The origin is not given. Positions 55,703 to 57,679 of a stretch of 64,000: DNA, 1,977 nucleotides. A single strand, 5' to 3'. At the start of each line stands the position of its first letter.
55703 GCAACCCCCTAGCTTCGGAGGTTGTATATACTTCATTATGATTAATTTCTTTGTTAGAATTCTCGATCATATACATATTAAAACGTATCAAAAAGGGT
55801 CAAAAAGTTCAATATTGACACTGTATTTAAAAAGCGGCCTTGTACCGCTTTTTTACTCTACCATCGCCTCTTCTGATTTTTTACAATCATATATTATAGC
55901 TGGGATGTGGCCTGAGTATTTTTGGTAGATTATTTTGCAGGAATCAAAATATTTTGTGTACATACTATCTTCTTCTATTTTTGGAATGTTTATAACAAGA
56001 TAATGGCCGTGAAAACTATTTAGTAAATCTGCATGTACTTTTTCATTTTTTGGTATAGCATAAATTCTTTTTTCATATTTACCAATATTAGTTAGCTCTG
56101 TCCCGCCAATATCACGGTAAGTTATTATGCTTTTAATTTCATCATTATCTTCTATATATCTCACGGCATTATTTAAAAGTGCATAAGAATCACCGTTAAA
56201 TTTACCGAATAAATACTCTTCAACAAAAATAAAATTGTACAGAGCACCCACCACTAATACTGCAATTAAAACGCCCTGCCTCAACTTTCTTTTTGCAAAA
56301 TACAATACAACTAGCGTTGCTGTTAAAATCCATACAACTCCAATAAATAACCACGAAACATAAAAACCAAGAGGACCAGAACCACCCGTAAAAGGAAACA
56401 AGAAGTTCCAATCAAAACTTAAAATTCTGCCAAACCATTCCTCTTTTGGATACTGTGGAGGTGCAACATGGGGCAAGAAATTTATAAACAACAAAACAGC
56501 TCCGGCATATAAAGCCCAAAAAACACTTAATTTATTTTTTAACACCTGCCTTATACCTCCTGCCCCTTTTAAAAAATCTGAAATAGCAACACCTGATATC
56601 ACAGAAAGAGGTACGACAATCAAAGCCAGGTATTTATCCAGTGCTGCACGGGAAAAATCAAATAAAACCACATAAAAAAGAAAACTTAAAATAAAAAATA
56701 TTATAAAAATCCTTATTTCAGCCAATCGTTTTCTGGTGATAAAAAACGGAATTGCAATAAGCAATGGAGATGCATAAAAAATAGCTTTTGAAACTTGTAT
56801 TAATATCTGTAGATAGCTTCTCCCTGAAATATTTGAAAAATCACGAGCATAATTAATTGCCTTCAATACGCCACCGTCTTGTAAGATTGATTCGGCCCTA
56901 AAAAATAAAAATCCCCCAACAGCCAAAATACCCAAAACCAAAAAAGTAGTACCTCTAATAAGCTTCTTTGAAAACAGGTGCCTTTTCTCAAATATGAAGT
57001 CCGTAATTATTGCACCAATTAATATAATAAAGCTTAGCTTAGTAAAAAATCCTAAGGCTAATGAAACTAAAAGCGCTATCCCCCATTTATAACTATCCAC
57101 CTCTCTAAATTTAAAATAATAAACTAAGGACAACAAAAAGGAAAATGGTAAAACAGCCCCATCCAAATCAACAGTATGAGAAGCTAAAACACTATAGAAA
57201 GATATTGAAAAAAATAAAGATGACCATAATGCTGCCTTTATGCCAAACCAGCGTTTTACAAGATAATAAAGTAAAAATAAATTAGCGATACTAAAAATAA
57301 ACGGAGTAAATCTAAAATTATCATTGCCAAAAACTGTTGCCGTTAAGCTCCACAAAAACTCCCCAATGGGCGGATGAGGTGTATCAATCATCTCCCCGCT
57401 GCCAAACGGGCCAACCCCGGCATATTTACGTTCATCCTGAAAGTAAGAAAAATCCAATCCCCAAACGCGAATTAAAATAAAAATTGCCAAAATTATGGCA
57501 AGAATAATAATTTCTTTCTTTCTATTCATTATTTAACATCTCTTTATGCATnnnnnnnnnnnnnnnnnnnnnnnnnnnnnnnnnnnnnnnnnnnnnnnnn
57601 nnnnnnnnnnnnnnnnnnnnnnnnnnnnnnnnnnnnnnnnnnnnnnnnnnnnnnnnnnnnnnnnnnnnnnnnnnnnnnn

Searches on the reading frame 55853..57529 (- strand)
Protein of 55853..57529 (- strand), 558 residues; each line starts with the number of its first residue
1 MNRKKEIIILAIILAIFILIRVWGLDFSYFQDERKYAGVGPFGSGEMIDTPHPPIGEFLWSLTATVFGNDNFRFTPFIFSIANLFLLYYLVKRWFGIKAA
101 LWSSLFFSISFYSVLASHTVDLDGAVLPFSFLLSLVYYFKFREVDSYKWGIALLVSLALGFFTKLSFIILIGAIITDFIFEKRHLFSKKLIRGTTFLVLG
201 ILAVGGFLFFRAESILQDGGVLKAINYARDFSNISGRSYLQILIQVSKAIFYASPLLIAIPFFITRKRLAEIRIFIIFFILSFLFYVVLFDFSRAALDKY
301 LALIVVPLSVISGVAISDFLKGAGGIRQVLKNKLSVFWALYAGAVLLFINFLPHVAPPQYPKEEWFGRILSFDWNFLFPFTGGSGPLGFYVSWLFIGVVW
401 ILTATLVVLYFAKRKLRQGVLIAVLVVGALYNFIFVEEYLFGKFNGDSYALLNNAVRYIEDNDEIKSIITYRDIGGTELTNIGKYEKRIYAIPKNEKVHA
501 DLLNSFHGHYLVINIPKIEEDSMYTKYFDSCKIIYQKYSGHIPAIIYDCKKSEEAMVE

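Call 7: search_protein_families(library=pfam, proteins=[window:55853-57529:-], max_evalue=0.001)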
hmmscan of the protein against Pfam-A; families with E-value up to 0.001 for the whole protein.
window:55853-57529:- (558 aa): 1 family
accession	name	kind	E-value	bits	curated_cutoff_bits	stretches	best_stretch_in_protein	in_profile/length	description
PF13231.12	PMT_2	-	7.4e-15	56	26.1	1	52-201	2-153/160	Dolichyl-phosphate-mannose-protein mannosyltransferase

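Call 11: search_protein_families(library=ncbifam, proteins=[window:55853-57529:-], max_evalue=0.01)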
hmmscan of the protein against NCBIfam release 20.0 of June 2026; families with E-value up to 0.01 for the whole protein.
window:55853-57529:- (558 aa): 1 family
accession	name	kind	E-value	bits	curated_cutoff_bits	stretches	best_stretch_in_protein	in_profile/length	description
NF047440.1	LA3751_2_3_fam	subfamily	0.00045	19.2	200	1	58-290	87-325/460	LA_3751/LA_3752 family putative glycosyltransferase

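Call 13: search_solved_structures(query=window:55853-57529:-, max_evalue=1)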
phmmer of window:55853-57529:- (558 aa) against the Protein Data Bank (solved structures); distinct sequences matched with E-value up to 1: 0.

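Call 28: find_homologous_proteins(query=window:55853-57529:-, max_evalue=0.00001)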
Query window:55853-57529:- (558 aa): 150 proteins with E <= 0.00001 among 8000 candidates; the best 120 are listed.
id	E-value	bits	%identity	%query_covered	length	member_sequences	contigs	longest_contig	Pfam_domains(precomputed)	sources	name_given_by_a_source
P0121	0.0e+0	1228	100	100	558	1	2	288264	PF13231.13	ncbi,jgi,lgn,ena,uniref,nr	ncbi:MAG: hypothetical protein COV29_02205 [Candidatus Yanofskybacteria bacterium CG10_big_fil_rev_8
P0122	3.6e-204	698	57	100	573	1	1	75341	PF02366.25,PF13231.13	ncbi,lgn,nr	ncbi:MAG: glycosyltransferase family 39 protein [bacterium]|nr:glycosyltransferase family 39 protein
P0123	2.4e-163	563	51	99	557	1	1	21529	PF13231.13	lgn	-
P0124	7.6e-162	558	51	96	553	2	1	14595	PF02366.25,PF13231.13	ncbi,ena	-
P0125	6.2e-161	555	48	99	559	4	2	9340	PF02366.25,PF13231.13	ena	-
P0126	1.1e-158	548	48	99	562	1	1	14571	PF13231.13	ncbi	-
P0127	2.5e-157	543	49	95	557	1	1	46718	-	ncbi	-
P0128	1.4e-156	541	49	97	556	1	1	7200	PF13231.13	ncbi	-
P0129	9.1e-156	538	48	98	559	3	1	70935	PF13231.13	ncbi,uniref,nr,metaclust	ncbi:MAG: hypothetical protein A2831_00485 [Candidatus Yanofskybacteria bacterium RIFCSPHIGHO2_01_FU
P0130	1.7e-155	537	48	98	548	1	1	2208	PF13231.13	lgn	-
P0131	7.3e-155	535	47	96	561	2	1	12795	PF13231.13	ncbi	-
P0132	9.6e-155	535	46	99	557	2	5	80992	PF13231.13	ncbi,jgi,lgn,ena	ncbi:MAG TPA: glycosyltransferase family 39 protein [Candidatus Paceibacterota bacterium]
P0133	1.1e-153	531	47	97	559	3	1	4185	PF02366.25,PF13231.13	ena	-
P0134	2.0e-153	530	47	99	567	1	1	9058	PF13231.13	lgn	-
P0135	1.1e-152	528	48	98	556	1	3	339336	PF13231.13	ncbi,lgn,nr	ncbi:MAG: glycosyltransferase family 39 protein [Candidatus Yanofskybacteria bacterium]|nr:glycosylt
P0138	2.9e-149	517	46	95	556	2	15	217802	PF02366.25,PF13231.13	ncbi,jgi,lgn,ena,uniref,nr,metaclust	ncbi:MAG: hypothetical protein A2655_02040 [Candidatus Yanofskybacteria bacterium RIFCSPHIGHO2_01_FU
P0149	3.2e-140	487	48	88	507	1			PF02366.25,PF13231.13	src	-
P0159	1.9e-133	464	44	99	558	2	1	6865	PF02366.25,PF13231.13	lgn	-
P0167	2.3e-129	451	42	99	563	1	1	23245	PF02366.25,PF13231.13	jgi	jgi:hypothetical protein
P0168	5.2e-129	450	43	97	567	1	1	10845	PF02366.25,PF13231.13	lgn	-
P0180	4.4e-125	437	40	100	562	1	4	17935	PF02366.25,PF13231.13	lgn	-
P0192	1.3e-119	419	42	98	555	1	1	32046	PF02366.25,PF13231.13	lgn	-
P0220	7.7e-113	396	41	95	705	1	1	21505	PF04138.21,PF13231.13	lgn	-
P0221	9.4e-113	396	39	98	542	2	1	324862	PF02366.25,PF13231.13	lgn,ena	-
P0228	4.1e-110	387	39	99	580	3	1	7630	PF02366.25,PF13231.13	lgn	-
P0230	1.6e-109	385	39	96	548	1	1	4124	PF02366.25,PF13231.13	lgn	-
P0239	1.6e-106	376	37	99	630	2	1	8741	PF02366.25,PF13231.13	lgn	-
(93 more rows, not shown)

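Call 29: find_encoding_contigs(protein=P0122, flank=10000, max_places=1)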
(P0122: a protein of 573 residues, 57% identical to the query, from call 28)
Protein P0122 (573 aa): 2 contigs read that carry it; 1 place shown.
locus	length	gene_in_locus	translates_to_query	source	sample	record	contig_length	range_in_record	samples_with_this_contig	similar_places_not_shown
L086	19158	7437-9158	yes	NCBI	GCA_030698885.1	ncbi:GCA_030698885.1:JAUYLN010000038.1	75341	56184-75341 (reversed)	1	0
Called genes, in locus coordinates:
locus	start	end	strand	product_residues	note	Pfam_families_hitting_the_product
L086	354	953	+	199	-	PF13489:Methyltransf_23, PF08241:Methyltransf_11, PF13649:Methyltransf_25, PF13847:Methyltransf_31 (faint)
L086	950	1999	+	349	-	PF01266:DAO, PF13450:NAD_binding_8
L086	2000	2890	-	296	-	PF01408:GFO_IDH_MocA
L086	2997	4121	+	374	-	PF20706:GT4-conflict (faint), PF13439:Glyco_transf_4, PF13579:Glyco_trans_4_4 (weak), PF00534:Glycos_transf_1, PF13692:Glyco_trans_1_4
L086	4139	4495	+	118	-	PF05635:23S_rRNA_IVP, PF22296:bAvd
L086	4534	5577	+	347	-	PF00534:Glycos_transf_1, PF13692:Glyco_trans_1_4, PF13524:Glyco_trans_1_2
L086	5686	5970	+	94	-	PF01022:HTH_5 (weak)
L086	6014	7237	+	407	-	PF00534:Glycos_transf_1, PF13692:Glyco_trans_1_4, PF13524:Glyco_trans_1_2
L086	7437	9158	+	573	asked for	PF02366:PMT (weak), PF13231:PMT_2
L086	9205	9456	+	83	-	PF12728:HTH_17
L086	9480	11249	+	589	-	PF00664:ABC_membrane (weak), PF00005:ABC_tran, PF02463:SMC_N (faint)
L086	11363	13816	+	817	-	PF08757:CotH, PF13229:Beta_helix, PF05048:NosD (weak)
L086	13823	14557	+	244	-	PF09359:VTC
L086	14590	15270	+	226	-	PF16316:DUF4956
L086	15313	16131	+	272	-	PF02348:CTP_transf_3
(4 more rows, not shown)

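Call 30: find_encoding_contigs(protein=P0135, flank=10000, max_places=1)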
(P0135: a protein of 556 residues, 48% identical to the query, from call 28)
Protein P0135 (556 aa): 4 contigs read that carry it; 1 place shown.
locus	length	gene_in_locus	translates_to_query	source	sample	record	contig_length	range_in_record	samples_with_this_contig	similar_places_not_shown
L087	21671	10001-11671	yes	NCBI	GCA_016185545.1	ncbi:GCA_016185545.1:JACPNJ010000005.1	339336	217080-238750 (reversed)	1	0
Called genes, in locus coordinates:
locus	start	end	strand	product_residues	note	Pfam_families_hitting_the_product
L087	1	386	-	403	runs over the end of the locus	PF13477:Glyco_trans_4_2 (weak), PF13439:Glyco_transf_4, PF13579:Glyco_trans_4_4, PF00534:Glycos_transf_1, PF13692:Glyco_trans_1_4, PF13524:Glyco_trans_1_2 (weak)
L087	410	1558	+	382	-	PF13439:Glyco_transf_4, PF13579:Glyco_trans_4_4, PF00534:Glycos_transf_1, PF13692:Glyco_trans_1_4, PF20706:GT4-conflict, PF13524:Glyco_trans_1_2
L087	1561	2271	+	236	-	PF00535:Glycos_transf_2, PF10111:Glyco_tranf_2_2, PF13641:Glyco_tranf_2_3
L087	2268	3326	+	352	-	PF00534:Glycos_transf_1, PF13692:Glyco_trans_1_4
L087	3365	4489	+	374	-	PF13439:Glyco_transf_4 (weak), PF13579:Glyco_trans_4_4 (weak), PF20706:GT4-conflict, PF00534:Glycos_transf_1, PF13692:Glyco_trans_1_4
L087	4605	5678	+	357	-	PF00534:Glycos_transf_1, PF13692:Glyco_trans_1_4, PF13524:Glyco_trans_1_2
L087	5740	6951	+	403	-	PF20706:GT4-conflict (weak), PF00534:Glycos_transf_1, PF13692:Glyco_trans_1_4, PF13524:Glyco_trans_1_2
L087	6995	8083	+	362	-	PF01266:DAO, PF13450:NAD_binding_8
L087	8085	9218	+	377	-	PF13579:Glyco_trans_4_4 (weak), PF13439:Glyco_transf_4 (weak), PF00534:Glycos_transf_1, PF13692:Glyco_trans_1_4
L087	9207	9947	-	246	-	PF00535:Glycos_transf_2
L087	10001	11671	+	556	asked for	PF13231:PMT_2 (weak)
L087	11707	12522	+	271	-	PF01061:ABC2_membrane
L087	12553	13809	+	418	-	PF00005:ABC_tran, PF13304:AAA_21 (weak), PF14524:Wzt_C (faint)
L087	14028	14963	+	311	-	PF03102:NeuB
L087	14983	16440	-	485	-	PF00171:Aldedh, PF05893:LuxC (weak)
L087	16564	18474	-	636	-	PF13292:DXP_synthase_N, PF00456:Transketolase_N, PF02779:Transket_pyr, PF02780:Transketolase_C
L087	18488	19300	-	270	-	PF00106:adh_short, PF13561:adh_short_C2, PF00106:adh_short (weak)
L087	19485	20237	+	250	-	PF02348:CTP_transf_3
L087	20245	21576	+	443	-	-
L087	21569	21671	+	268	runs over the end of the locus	PF02348:CTP_transf_3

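Call 31: find_encoding_contigs(protein=P0138, flank=10000, max_places=1)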
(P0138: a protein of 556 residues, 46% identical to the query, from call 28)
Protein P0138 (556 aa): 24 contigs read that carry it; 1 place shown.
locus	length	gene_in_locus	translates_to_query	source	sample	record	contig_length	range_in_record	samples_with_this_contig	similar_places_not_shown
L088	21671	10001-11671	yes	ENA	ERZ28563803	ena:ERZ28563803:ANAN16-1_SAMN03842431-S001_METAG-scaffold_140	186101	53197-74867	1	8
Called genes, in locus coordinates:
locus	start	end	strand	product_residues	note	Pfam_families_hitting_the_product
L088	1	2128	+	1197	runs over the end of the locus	-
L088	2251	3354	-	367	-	PF13439:Glyco_transf_4 (weak), PF00534:Glycos_transf_1, PF13692:Glyco_trans_1_4, PF13524:Glyco_trans_1_2 (weak)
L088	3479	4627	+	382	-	PF13439:Glyco_transf_4, PF13579:Glyco_trans_4_4, PF20706:GT4-conflict, PF00534:Glycos_transf_1, PF13692:Glyco_trans_1_4, PF13524:Glyco_trans_1_2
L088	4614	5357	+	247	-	PF00535:Glycos_transf_2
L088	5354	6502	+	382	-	PF13439:Glyco_transf_4, PF13579:Glyco_trans_4_4 (weak), PF20706:GT4-conflict (weak), PF00534:Glycos_transf_1, PF13692:Glyco_trans_1_4, PF13524:Glyco_trans_1_2 (weak)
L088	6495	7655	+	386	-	PF13439:Glyco_transf_4 (weak), PF20706:GT4-conflict, PF00534:Glycos_transf_1, PF13692:Glyco_trans_1_4, PF13524:Glyco_trans_1_2 (weak)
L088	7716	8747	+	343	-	PF00534:Glycos_transf_1, PF13692:Glyco_trans_1_4, PF13524:Glyco_trans_1_2 (weak)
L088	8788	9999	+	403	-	PF20706:GT4-conflict, PF00534:Glycos_transf_1, PF13692:Glyco_trans_1_4, PF13524:Glyco_trans_1_2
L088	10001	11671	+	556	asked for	PF13231:PMT_2, PF02366:PMT (weak)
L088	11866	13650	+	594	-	PF00664:ABC_membrane, PF00005:ABC_tran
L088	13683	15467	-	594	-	PF02310:B12-binding (weak), PF04055:Radical_SAM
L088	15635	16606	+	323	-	PF03102:NeuB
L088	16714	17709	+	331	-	PF03102:NeuB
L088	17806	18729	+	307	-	PF00892:EamA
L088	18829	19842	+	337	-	PF00892:EamA (weak)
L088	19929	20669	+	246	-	PF02348:CTP_transf_3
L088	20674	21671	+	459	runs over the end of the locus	PF00202:Aminotran_3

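Call 33: search_protein_families(library=ncbifam, proteins=[L087:9207-9947:-, L087:1561-2271:+, L088:4614-5357:+], max_evalue=0.00001)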
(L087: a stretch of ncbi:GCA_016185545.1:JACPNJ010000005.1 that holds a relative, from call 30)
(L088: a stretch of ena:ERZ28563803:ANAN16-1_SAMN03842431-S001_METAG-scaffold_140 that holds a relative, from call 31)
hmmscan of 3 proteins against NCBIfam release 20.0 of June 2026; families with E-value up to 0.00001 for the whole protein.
L087:9207-9947:- (246 aa): 5 families
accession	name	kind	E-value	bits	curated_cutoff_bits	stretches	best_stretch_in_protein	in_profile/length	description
TIGR04182.1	glyco_TIGR04182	equivalog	3e-21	76.1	325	1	7-207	2-197/293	S-layer glycoprotein N-glycosyltransferase AglJ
NF041391.1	DPhHxTase_Halo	equivalog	7.4e-18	64.3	375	1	12-211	2-194/213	dolichyl-phosphate hexose transferase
NF038302.1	EPS_HpsE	equivalog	6.2e-08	32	300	1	7-123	3-131/307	hormogonium polysaccharide biosynthesis glycosyltransferase HpsE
NF058614.1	PPMAGASynPpgS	equivalog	8.8e-07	28.6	370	1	9-199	4-195/226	polyprenyl-phospho-N-acetylgalactosaminyl synthase PpgS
TIGR04283.1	glyco_like_mftF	equivalog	1.1e-06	28.4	182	1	7-93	1-87/221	TIGR04283 family arsenosugar biosynthesis glycosyltransferase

L087:1561-2271:+ (236 aa): 17 families
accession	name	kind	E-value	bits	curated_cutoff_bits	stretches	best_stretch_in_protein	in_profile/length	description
TIGR04182.1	glyco_TIGR04182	equivalog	1.3e-32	113.4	325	1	3-229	2-217/293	S-layer glycoprotein N-glycosyltransferase AglJ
NF047588.1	GlcsyltransPgfSStrep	equivalog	1.3e-18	67.3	500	1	1-219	1-210/308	glycosyltransferase PgfS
NF041875.1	EPS_EpsD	equivalog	1.9e-17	63.6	370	1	3-166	1-166/325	exopolysaccharide biosynthesis glycosyltransferase EpsD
NF041391.1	DPhHxTase_Halo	equivalog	2.3e-16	59.4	375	1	9-208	3-188/213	dolichyl-phosphate hexose transferase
NF058614.1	PPMAGASynPpgS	equivalog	4.1e-16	59.1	370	1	5-212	4-205/226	polyprenyl-phospho-N-acetylgalactosaminyl synthase PpgS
TIGR04283.1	glyco_like_mftF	equivalog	5.4e-16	58.8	182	1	3-125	1-114/221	TIGR04283 family arsenosugar biosynthesis glycosyltransferase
NF007986.1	PRK10714.1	equivalog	3.4e-15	55.9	529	1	2-212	7-209/316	undecaprenyl-phosphate 4-deoxy-4-formamido-L-arabinose transferase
NF007482.0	PRK10073.1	equivalog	1.5e-14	53.7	423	1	2-112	7-118/334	glycosyltransferase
NF010496.0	PRK13915.1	equivalog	1.4e-13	50.6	262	1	2-106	32-144/307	glucosyl-3-phosphoglycerate synthase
TIGR03937.1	PgaC_IcaA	equivalog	1.2e-12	47.6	422.3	1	2-102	46-148/407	poly-beta-1,6-N-acetyl-D-glucosamine synthase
NF047683.1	TeichurnBiosyTuaG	equivalog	2.7e-10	40.3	400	1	3-103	8-110/252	teichuronic acid biosynthesis protein TuaG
TIGR03965.1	mycofact_glyco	equivalog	5.7e-10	38.6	280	1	3-107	76-182/467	mycofactocin biosynthesis glycosyltransferase MftF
NF038302.1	EPS_HpsE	equivalog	2.1e-08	33.5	300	1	1-89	1-96/307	hormogonium polysaccharide biosynthesis glycosyltransferase HpsE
TIGR03469.1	HpnB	hypoth_equivalog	2.4e-08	33.4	379.25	1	3-115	46-171/386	hopene-associated glycosyltransferase HpnB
NF045692.1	OglycostaseCruG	equivalog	1.8e-07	30.5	600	1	2-112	42-160/386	2'-O-glycosyltransferase CruG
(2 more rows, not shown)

L088:4614-5357:+ (247 aa): 20 families
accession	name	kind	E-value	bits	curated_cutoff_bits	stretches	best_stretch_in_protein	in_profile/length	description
TIGR04182.1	glyco_TIGR04182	equivalog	4.7e-27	95.1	325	1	7-240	2-216/293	S-layer glycoprotein N-glycosyltransferase AglJ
NF007986.1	PRK10714.1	equivalog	1e-19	70.7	529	1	3-130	4-126/316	undecaprenyl-phosphate 4-deoxy-4-formamido-L-arabinose transferase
NF047588.1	GlcsyltransPgfSStrep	equivalog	4e-18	65.7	500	1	6-210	2-192/308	glycosyltransferase PgfS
NF007482.0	PRK10073.1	equivalog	6.3e-17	61.6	423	1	2-127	3-119/334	glycosyltransferase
NF047683.1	TeichurnBiosyTuaG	equivalog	4.5e-14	52.7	400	1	5-109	6-102/252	teichuronic acid biosynthesis protein TuaG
TIGR04283.1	glyco_like_mftF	equivalog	6.3e-14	52.1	182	1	7-131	1-107/221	TIGR04283 family arsenosugar biosynthesis glycosyltransferase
TIGR03937.1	PgaC_IcaA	equivalog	8.5e-14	51.3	422.3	1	3-118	43-150/407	poly-beta-1,6-N-acetyl-D-glucosamine synthase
NF010496.0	PRK13915.1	equivalog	2.6e-13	49.8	262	1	5-128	31-153/307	glucosyl-3-phosphoglycerate synthase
NF041875.1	EPS_EpsD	equivalog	1.1e-12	48.1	370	1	7-108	1-94/325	exopolysaccharide biosynthesis glycosyltransferase EpsD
TIGR03965.1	mycofact_glyco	equivalog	1e-11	44.4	280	1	5-134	74-194/467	mycofactocin biosynthesis glycosyltransferase MftF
NF041391.1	DPhHxTase_Halo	equivalog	2.3e-11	43.1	375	1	14-221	4-189/213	dolichyl-phosphate hexose transferase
NF058614.1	PPMAGASynPpgS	equivalog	1.7e-10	40.7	370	1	9-215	4-196/226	polyprenyl-phospho-N-acetylgalactosaminyl synthase PpgS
TIGR03469.1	HpnB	hypoth_equivalog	1e-09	37.9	379.25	1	4-127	43-169/386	hopene-associated glycosyltransferase HpnB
NF038302.1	EPS_HpsE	equivalog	1.3e-08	34.2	300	1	6-103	2-96/307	hormogonium polysaccharide biosynthesis glycosyltransferase HpsE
NF053739.1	GlytfEpsEBac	equivalog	1.6e-07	30.6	450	1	6-103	2-92/265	glycosyltransferase EpsE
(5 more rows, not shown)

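Call 36: search_solved_structures(query=A4, max_evalue=10)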
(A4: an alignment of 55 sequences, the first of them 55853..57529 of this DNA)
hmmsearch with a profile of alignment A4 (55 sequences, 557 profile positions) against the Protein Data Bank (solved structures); distinct sequences matched with E-value up to 10: 0.

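Call 45: predict_structure(alignment_id=A4)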
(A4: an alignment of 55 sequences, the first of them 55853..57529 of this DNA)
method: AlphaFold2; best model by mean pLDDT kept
length: 558 residues; sequences in the alignment: 55
mean_pLDDT: 90.2   pTM: 0.91
mean pLDDT of the five models: 90.2, 90.0, 89.4, 89.0, 88.5
residues with pLDDT >= 90: 377; 70-90: 154; 50-70: 27; < 50: 0
segments of 3 or more residues with pLDDT < 50: none
pLDDT, mean of each block of 10 residues (from residue 1): 87 98 90 73 54 80 89 95 98 97 98 94 89 97 90 92 91 94 83 76 74 66 78 82 91 97 95 97 92 81 95 97 88 95 96 93 91 95 72 98 98 95 97 97 95 97 96 89 92 90 95 93 95 97 97 88
secondary structure, 60 per line:
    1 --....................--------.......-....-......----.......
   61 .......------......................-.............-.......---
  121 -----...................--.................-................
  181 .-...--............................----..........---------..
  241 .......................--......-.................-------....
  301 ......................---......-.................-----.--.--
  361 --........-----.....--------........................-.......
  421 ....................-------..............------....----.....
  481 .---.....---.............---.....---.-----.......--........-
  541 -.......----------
elements in order: H3-22 H31-37 H39-42 H44-49 H54-67 H74-95 H97-109 H111-117 H126-144 H147-163 H165-181 H188-215 H220-229 H239-263 H266-271 H273-289 H297-322 H326-331 H333-349 H363-370 E376-380 E389-392 H393-412 H414-440 H448-461 E468-471 H476-481 E485-489 H493-505 E509-513 H523-529 E532-539 E542-548

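Call 63: find_related_loci(query=A4, collection=metagenome_contigs, flank=10000)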
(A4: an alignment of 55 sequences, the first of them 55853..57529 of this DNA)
Query A4 (558 aa) in metagenome_contigs; peptide patterns used: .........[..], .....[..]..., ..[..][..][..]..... (x = any residue, [..] = any of these).
599 stretches matched a pattern (row limit reached: there are more); 209 encode a relative of the query (tblastn E <= 1e-3); the best 80 are kept; 80 distinct loci.
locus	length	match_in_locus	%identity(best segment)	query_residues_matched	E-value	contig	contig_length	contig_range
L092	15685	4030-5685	46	4-554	3e-153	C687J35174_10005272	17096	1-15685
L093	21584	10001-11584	46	24-552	2e-150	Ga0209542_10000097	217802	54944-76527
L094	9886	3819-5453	44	4-551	3e-140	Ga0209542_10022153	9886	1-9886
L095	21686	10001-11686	43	3-558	8e-138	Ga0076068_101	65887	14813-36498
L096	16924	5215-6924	44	4-553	2e-136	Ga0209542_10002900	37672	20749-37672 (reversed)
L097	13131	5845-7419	45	24-550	3e-135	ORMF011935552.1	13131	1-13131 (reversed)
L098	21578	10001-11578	43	29-552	1e-134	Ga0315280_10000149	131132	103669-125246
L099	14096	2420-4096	41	4-557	8e-132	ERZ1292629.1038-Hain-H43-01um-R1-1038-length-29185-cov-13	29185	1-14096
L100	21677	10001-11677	41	4-557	8e-132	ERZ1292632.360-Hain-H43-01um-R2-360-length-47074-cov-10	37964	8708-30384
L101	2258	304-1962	41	1-553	2e-137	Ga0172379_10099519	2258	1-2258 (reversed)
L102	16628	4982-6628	44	4-551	8e-129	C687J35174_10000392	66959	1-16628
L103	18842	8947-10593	44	4-551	8e-129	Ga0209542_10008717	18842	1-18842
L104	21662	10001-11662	41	4-555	4e-128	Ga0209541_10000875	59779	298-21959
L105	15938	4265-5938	42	4-551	2e-127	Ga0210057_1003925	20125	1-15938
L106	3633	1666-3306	41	4-554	7e-131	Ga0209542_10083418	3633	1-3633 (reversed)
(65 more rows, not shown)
